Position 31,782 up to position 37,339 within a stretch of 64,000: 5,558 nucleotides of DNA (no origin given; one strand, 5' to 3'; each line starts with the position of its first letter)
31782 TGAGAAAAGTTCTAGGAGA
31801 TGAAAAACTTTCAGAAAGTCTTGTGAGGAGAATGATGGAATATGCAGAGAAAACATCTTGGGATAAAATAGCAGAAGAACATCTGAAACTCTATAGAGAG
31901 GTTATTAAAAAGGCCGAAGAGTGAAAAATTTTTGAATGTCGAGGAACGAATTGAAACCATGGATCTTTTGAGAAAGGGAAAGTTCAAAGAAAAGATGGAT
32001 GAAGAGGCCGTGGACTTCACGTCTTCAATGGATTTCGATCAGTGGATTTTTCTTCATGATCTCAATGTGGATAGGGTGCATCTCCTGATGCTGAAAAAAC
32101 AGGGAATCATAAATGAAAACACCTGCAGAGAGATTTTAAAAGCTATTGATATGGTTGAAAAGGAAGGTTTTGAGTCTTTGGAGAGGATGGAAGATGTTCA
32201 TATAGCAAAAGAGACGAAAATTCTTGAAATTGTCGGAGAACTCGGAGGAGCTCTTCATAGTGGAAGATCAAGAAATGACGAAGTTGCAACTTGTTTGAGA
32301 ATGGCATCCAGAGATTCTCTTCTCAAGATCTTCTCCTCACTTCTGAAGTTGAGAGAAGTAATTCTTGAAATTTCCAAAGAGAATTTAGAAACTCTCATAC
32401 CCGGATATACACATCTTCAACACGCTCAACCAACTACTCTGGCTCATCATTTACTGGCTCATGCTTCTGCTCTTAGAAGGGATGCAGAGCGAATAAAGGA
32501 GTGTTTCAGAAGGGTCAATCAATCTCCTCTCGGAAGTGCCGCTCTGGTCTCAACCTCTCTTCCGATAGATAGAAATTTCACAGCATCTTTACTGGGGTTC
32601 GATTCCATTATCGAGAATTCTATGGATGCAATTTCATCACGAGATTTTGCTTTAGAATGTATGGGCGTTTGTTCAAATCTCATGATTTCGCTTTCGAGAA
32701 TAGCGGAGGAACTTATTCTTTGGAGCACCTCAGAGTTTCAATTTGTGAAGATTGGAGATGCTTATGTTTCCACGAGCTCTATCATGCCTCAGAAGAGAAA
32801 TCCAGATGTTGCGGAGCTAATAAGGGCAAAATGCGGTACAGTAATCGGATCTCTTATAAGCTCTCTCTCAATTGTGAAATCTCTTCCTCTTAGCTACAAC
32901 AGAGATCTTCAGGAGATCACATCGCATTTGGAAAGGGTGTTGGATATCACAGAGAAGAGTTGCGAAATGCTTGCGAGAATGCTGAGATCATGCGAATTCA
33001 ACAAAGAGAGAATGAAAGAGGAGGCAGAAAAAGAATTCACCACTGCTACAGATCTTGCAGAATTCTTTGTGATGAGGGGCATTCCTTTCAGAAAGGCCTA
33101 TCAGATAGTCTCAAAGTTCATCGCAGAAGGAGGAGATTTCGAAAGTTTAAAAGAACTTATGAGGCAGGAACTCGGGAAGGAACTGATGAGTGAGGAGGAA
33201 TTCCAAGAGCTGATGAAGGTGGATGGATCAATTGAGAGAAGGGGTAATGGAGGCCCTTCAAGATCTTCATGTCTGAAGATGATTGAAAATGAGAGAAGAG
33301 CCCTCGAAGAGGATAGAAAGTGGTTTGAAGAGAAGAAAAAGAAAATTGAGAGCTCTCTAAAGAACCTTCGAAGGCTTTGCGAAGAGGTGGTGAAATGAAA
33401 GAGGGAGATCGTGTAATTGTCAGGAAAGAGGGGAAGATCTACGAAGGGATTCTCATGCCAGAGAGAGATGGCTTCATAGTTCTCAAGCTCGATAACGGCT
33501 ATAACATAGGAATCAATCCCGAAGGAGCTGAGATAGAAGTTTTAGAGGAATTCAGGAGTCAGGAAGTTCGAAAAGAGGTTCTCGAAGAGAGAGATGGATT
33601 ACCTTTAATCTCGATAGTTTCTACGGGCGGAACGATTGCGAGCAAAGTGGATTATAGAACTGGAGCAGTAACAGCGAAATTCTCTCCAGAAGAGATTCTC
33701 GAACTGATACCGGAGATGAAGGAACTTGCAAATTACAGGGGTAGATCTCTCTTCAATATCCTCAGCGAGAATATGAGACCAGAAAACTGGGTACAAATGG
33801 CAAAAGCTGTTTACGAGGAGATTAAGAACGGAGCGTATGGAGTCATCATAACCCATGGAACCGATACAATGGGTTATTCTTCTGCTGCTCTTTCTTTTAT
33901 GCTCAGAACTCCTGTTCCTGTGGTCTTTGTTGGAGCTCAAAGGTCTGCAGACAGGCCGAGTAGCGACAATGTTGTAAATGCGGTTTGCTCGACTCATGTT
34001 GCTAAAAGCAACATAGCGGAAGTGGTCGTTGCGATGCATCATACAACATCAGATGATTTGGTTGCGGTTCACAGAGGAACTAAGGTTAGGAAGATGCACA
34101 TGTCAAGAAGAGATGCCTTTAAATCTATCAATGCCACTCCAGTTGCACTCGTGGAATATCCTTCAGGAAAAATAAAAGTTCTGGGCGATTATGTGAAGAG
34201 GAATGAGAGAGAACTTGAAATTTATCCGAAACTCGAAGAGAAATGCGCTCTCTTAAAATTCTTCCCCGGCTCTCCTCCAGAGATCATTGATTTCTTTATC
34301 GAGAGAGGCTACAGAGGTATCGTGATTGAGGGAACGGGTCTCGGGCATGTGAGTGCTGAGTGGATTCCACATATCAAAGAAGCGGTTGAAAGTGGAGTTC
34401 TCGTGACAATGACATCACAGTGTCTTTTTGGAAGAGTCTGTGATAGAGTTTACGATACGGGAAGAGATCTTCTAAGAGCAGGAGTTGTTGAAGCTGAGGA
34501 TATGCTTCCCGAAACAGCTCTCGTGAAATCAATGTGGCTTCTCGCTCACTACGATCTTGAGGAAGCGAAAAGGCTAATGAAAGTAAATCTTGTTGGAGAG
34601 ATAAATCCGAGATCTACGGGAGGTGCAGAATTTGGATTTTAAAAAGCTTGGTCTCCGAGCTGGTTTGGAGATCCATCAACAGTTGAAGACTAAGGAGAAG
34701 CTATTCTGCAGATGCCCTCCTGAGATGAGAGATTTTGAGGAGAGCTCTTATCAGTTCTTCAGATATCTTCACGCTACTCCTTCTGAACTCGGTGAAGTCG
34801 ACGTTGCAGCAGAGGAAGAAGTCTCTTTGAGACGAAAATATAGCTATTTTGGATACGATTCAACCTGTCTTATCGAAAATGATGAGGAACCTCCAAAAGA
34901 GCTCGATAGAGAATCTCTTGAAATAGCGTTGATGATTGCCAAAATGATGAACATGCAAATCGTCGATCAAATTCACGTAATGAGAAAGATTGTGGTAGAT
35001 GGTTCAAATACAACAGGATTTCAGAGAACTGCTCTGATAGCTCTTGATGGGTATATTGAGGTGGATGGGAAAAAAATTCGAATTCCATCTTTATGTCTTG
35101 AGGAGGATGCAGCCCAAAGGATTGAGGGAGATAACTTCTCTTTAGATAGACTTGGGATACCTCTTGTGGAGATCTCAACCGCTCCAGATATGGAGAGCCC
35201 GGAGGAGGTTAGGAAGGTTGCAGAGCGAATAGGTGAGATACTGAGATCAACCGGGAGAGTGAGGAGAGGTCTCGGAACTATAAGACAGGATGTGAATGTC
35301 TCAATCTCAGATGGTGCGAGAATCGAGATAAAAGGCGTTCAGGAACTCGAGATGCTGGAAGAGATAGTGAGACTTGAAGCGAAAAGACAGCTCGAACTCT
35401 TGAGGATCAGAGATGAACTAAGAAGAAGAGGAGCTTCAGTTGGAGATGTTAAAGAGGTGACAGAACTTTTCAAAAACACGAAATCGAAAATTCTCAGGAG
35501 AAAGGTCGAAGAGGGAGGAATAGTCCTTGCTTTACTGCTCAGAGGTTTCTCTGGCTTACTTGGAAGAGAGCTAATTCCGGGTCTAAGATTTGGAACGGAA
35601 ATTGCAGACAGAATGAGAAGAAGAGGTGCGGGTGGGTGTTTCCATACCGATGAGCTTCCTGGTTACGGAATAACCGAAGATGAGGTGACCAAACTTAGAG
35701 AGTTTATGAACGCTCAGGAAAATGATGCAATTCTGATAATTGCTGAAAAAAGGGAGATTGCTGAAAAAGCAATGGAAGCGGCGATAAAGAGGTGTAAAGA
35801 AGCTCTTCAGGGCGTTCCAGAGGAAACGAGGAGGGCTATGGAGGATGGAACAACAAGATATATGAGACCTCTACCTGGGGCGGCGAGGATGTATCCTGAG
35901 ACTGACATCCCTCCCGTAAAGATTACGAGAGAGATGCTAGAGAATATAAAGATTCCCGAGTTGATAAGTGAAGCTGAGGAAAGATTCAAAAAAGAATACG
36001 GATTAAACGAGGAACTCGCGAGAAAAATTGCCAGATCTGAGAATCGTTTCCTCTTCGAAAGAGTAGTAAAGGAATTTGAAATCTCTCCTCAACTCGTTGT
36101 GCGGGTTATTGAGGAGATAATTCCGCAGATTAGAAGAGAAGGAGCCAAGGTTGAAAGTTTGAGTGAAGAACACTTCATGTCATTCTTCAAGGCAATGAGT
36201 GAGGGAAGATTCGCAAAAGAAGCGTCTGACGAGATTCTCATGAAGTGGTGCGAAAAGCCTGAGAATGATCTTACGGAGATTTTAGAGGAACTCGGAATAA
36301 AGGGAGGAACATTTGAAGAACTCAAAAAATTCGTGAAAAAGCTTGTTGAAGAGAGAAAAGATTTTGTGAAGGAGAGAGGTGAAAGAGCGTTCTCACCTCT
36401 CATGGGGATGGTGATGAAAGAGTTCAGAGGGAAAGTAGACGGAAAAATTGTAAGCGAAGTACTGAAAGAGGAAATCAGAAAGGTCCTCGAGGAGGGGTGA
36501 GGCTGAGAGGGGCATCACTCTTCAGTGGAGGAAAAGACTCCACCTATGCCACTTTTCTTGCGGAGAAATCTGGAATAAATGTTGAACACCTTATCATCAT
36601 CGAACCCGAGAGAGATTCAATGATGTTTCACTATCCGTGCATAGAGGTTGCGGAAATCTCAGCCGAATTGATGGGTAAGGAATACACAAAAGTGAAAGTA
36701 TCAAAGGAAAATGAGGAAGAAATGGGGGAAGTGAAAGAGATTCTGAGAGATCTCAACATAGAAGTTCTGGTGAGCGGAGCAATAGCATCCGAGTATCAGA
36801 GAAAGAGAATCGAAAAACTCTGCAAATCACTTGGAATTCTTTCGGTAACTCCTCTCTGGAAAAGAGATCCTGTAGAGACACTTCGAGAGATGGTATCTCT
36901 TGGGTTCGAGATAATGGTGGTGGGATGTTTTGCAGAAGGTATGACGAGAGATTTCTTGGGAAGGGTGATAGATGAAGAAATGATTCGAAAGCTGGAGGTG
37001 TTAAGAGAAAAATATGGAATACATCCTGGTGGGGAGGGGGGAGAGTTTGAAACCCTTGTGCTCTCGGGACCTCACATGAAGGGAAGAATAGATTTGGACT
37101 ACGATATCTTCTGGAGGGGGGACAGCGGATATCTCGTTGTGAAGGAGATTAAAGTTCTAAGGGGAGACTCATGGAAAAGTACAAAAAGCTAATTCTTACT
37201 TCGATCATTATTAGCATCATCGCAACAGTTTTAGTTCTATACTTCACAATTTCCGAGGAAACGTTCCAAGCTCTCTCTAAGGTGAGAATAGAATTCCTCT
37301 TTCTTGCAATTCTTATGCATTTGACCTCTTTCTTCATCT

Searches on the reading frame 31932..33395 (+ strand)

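Call 36: search_protein_families(library=pfam, proteins=[window:31932-33395:+], max_evalue=0.00001)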
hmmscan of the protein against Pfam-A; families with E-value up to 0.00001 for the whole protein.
window:31932-33395:+ (488 aa): 2 families
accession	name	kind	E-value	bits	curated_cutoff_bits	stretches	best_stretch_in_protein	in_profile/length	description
PF00206.25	Lyase_1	-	9.3e-64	216.2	27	1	16-306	1-312/312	Lyase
PF14698.11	ASL_C2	-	1.4e-10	41.9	27.3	1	369-435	1-69/69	Argininosuccinate lyase C-terminal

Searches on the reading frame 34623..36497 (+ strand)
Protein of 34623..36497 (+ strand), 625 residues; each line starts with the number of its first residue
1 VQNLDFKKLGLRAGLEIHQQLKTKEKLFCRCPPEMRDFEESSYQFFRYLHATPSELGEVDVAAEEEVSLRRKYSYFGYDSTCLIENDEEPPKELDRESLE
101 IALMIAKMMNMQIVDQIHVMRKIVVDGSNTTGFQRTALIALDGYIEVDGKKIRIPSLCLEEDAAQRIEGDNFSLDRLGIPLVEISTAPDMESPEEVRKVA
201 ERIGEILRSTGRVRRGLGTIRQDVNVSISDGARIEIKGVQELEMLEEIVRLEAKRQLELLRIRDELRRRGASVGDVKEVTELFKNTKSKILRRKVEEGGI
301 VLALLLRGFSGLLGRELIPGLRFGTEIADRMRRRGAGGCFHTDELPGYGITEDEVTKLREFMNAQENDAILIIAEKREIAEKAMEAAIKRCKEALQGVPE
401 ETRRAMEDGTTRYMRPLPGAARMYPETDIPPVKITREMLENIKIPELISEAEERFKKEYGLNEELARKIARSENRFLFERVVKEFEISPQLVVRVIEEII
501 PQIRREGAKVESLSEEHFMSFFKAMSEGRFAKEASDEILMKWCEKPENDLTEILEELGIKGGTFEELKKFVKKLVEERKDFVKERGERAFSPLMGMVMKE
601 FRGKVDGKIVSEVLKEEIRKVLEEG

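Call 36: search_protein_families(library=pfam, proteins=[window:34623-36497:+], max_evalue=0.00001)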
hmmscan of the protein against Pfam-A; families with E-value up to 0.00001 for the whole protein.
window:34623-36497:+ (625 aa): 3 families
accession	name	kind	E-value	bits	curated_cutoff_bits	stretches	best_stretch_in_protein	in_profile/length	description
PF02934.20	GatB_N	-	2.8e-64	217.4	23.4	1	13-440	3-277/277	GatB/GatE catalytic domain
PF02637.23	GatB_Yqey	-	4.3e-21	75.8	27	1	477-618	2-148/148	GatB domain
PF02938.19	GAD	-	3.2e-17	63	23.4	1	293-384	3-95/95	GAD domain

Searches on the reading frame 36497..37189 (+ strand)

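Call 36: search_protein_families(library=pfam, proteins=[window:36497-37189:+], max_evalue=0.00001)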
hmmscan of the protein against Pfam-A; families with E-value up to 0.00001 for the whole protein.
window:36497-37189:+ (231 aa): 1 family
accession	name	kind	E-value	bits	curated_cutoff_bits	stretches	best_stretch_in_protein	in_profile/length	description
PF01902.24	Diphthami_syn_2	-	1.9e-64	217.6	23.2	1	4-219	2-218/219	Diphthamide synthase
